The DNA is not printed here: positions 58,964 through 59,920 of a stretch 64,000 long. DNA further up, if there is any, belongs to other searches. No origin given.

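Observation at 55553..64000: tRNA-Arg(CCU)-flanked integrative element with its own replicon: a satellite/tycheposon-like island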

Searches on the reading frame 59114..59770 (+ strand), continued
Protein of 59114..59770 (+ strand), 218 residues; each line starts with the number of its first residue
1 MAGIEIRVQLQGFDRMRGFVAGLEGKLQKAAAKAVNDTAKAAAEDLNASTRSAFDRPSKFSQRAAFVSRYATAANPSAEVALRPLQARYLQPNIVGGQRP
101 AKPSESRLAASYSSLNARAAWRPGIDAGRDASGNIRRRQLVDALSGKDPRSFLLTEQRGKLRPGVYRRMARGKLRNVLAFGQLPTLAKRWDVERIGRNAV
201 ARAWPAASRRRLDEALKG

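Call 48: find_related_loci(query=A2, collection=viral_contigs, flank=10000)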
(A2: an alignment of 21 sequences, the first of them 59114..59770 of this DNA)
Query A2 (218 aa) in viral_contigs; peptide patterns used: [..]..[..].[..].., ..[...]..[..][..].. (x = any residue, [..] = any of these).
60 stretches matched a pattern; 32 encode a relative of the query (tblastn E <= 1e-3); 32 distinct loci.
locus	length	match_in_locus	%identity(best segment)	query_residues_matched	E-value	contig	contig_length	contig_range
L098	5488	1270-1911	43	1-217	9e-54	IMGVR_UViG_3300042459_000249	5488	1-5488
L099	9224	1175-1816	43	1-217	9e-54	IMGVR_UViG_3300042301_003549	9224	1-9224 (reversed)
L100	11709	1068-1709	44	1-217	7e-54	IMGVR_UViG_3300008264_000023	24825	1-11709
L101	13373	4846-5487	42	1-217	6e-53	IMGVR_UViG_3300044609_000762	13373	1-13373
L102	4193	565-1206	42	1-217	3e-52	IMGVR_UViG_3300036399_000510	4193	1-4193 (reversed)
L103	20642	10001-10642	42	1-217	3e-52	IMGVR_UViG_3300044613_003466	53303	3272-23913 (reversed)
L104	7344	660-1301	43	1-217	6e-52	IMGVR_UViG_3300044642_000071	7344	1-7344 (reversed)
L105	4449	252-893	43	1-217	4e-52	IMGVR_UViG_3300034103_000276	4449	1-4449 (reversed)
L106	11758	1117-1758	43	1-217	8e-52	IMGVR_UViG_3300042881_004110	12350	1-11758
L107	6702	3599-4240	43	1-217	8e-52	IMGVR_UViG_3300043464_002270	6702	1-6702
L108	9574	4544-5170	40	1-217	1e-51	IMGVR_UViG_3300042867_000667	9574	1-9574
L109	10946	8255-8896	43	1-217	9e-52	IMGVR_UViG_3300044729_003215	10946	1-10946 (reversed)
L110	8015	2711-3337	40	1-217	1e-51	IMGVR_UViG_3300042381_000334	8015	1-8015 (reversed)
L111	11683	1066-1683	41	4-217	2e-51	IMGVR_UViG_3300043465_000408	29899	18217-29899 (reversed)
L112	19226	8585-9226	42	1-217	7e-51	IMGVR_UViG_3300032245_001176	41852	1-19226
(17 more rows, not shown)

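Call 51: fold_search(model_id=the predicted structure, library=pdb)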
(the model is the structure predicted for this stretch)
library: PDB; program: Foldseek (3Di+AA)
matches with E <= 10: 0; with E <= 0.001: 0
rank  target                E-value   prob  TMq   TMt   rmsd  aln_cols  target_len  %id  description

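Call 52: fold_search(model_id=the predicted structure, library=viral)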
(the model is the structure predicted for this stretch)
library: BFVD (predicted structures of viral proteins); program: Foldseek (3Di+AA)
matches with E <= 10: 43; with E <= 0.001: 1
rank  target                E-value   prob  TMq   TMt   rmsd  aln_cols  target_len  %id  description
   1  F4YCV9                2.9e-06  1.00  0.55  0.54  13.6       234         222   28  (no name in the UniProt tables at hand)
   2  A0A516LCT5            5.6e-03  1.00  0.32  0.34  11.4        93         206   26  (no name in the UniProt tables at hand)
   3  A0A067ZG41            2.5e-01  0.90  0.31  0.35   8.9       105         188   24  (no name in the UniProt tables at hand)
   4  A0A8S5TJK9            4.9e-01  0.91  0.28  0.26   3.9        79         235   24  Minor tail protein [Caudovirales sp. ctu3532]
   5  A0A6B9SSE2            6.1e-01  0.77  0.26  0.45  12.9        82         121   17  (no name in the UniProt tables at hand)
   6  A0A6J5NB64            9.5e-01  0.25  0.25  0.33  12.7       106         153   16  Uncharacterized protein [uncultured Caudovirales phage]
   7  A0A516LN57            9.5e-01  0.21  0.24  0.35   9.9       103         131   18  (no name in the UniProt tables at hand)
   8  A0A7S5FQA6            1.6e+00  0.13  0.23  0.38  13.2       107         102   15  Uncharacterized protein [Bacteriophage DSS3_VP1]
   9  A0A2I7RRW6            1.9e+00  0.35  0.27  0.24  17.5       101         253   14  (no name in the UniProt tables at hand)
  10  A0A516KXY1            1.9e+00  0.23  0.23  0.24  10.4        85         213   20  (no name in the UniProt tables at hand)
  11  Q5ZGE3                2.0e+00  0.09  0.20  0.24  11.9       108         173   17  (no name in the UniProt tables at hand)
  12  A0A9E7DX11            2.6e+00  0.16  0.29  0.46  17.4       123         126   15  (no name in the UniProt tables at hand)
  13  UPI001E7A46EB         2.6e+00  0.16  0.36  0.42  12.4       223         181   10  (no name look-up for this kind of identifier)
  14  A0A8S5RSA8            2.9e+00  0.20  0.24  0.36  12.0        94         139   16  Uncharacterized protein [Siphoviridae sp. ctZF426]
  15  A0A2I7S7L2            3.4e+00  0.16  0.25  0.31  12.1        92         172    9  (no name in the UniProt tables at hand)
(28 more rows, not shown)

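Call 54: search_protein_families(library=phrogs, proteins=[L090:1537-2091:+, L090:487-711:+, L092:3730-4818:+, L092:4876-5664:+, L092:7728-8279:+, L093:7445-10108:+, L095:11250-11753:+, L095:11941-12270:+, L092:1663-2649:+], max_evalue=0.01)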
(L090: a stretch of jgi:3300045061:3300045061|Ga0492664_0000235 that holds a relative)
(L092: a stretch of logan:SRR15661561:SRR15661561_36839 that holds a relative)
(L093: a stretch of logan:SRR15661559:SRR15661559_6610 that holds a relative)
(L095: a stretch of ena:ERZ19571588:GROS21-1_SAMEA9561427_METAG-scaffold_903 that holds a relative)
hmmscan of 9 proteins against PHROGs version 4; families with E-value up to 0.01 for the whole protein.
L090:1537-2091:+ (184 aa): 2 families
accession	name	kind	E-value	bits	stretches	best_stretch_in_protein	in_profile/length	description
phrog_57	-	head and packaging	8.9e-24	85.4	1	1-183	10-171/199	terminase small subunit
phrog_141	-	head and packaging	1.2e-05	25.8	1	102-164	81-143/183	terminase small subunit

L090:487-711:+ (74 aa): 0 families

L092:3730-4818:+ (362 aa): 7 families
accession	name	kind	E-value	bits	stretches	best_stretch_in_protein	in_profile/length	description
phrog_66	-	integration and excision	1.2e-10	42.6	1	201-289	75-159/412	excisionase and transcriptional regulator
phrog_575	-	integration and excision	8.7e-06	26.8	1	293-327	10-44/71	Cox-like excisionase and repressor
phrog_57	-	head and packaging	0.00042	21.2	0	218-285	11-74/199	terminase small subunit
phrog_597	-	DNA, RNA and nucleotide metabolism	0.00053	21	0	211-242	104-135/200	DNA binding protein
phrog_2474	-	transcription regulation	0.00062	20.7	0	213-249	42-78/118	MerR-like transcriptional regulator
phrog_2907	-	integration and excision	0.0022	19.4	0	220-248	7-35/117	excisionase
phrog_6620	-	integration and excision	0.007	17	0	223-276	5-55/201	transposase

L092:4876-5664:+ (262 aa): 0 families

L092:7728-8279:+ (183 aa): 0 families

L093:7445-10108:+ (887 aa): 7 families
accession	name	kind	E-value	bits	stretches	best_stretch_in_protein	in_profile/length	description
phrog_1313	-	DNA, RNA and nucleotide metabolism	1.9e-44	153.6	1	419-726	221-546/568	DNA helicase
phrog_256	-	DNA, RNA and nucleotide metabolism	4.8e-41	142.2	1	391-679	420-709/798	DNA helicase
phrog_36873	-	DNA, RNA and nucleotide metabolism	6.8e-40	137.6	1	419-737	474-783/1082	DNA helicase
phrog_15962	-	DNA, RNA and nucleotide metabolism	8.5e-30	104.7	1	406-686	461-754/835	DNA primase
phrog_2249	-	DNA, RNA and nucleotide metabolism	2.8e-24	86.8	1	416-722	461-761/802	DNA primase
phrog_16593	-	DNA, RNA and nucleotide metabolism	4.5e-24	85.8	1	480-654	546-723/823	DNA primase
phrog_4630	-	DNA, RNA and nucleotide metabolism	0.00087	19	1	477-605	225-362/581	DNA primase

L095:11250-11753:+ (167 aa): 0 families

L095:11941-12270:+ (109 aa): 0 families

L092:1663-2649:+ (328 aa): 2 families
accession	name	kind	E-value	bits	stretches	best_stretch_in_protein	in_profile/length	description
phrog_6361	-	unknown function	4.9e-09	37.1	1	21-188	22-179/203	-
phrog_13942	-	unknown function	2.8e-05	24.6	1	291-326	32-67/336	-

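Call 106: search_dna_similar(query=L090:715-1356:+, collection=phages, mode=protein, max_evalue=0.001, max_rows=30)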
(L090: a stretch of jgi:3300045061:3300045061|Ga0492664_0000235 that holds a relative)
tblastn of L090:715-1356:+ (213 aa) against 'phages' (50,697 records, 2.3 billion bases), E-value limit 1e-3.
Records with a match: 49; places in all: 49; records where one place covers at least 80% of the query: 44.
Best place of each record, by identity: <60% 49.
By first word of the organism name: Pseudomonas 15; Ralstonia 9; Roseobacter 6; Rhodobacter 5; Synechococcus 4; Yersinia 3; Paracoccus 2; Bacteriophage 1; Dinoroseobacter 1; Escherichia 1; and 2 more.
By host as written in the record: Ralstonia solanacearum 7; Pseudomonas aeruginosa PA14 5; Rhodobacter capsulatus YW1 5; Pseudomonas aeruginosa ST773 (NDM-1-producing) 3; Roseobacter sp. FZCC0197 3; Yersinia pestis EV76-CN 3; Synechococcus sp. CB0202 2; Pseudomonas aeruginosa 2; and 18 more.
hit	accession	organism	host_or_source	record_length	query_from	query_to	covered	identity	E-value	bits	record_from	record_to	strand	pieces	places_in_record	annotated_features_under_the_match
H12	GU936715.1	Synechococcus phage S-CBS3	Synechococcus sp. CB0202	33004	4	213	99%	33.3%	3e-18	88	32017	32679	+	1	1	hypothetical protein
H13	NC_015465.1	Synechococcus phage S-CBS3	Synechococcus sp. CB0202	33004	4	213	99%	33.3%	3e-18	88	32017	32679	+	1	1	minor tail protein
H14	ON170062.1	Ralstonia phage YO023_3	Ralstonia solanacearum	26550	24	213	89%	33.2%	7e-16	81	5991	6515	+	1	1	record has no annotation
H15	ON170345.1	Ralstonia phage YO375_1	Ralstonia solanacearum R300, UW27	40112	24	213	89%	33.2%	7e-16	81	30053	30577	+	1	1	record has no annotation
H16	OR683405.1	Pseudomonas phage Lodos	Pseudomonas aeruginosa 135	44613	2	210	98%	29.9%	6e-14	76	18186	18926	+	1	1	hypothetical protein | holin family protein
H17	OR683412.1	Pseudomonas phage Turba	Pseudomonas aeruginosa F038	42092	2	210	98%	29.9%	8e-14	75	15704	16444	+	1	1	hypothetical protein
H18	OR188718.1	Pseudomonas phage LPPA56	Pseudomonas aeruginosa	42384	2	210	98%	29.9%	2e-13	74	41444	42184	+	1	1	hypothetical protein (x2)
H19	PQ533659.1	Pseudomonas phage Meadow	Pseudomonas aeruginosa PA14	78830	2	210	98%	29.9%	2e-13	74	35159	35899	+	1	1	hypothetical protein (x2)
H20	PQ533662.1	Pseudomonas phage Presto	Pseudomonas aeruginosa PA14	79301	2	210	98%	29.9%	3e-13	73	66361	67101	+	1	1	hypothetical protein (x2)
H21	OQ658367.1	Pseudomonas phage sp.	Pseudomonas aeruginosa PACL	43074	3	210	98%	30.0%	4e-12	70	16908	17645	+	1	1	hypothetical protein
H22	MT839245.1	Bacteriophage sp.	human fecal samples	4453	6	213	98%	29.9%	9e-12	69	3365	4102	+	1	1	record has no annotation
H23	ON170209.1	Ralstonia phage YO122_2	Ralstonia solanacearum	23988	24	211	88%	33.0%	5e-15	79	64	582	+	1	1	record has no annotation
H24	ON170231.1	Ralstonia phage YO135_4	Ralstonia solanacearum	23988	24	211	88%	33.0%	5e-15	79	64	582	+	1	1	record has no annotation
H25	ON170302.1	Ralstonia phage YO178_1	Ralstonia solanacearum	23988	24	211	88%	33.0%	5e-15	79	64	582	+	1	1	record has no annotation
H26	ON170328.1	Ralstonia phage YO194_2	Ralstonia solanacearum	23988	24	211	88%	33.0%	5e-15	79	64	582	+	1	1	record has no annotation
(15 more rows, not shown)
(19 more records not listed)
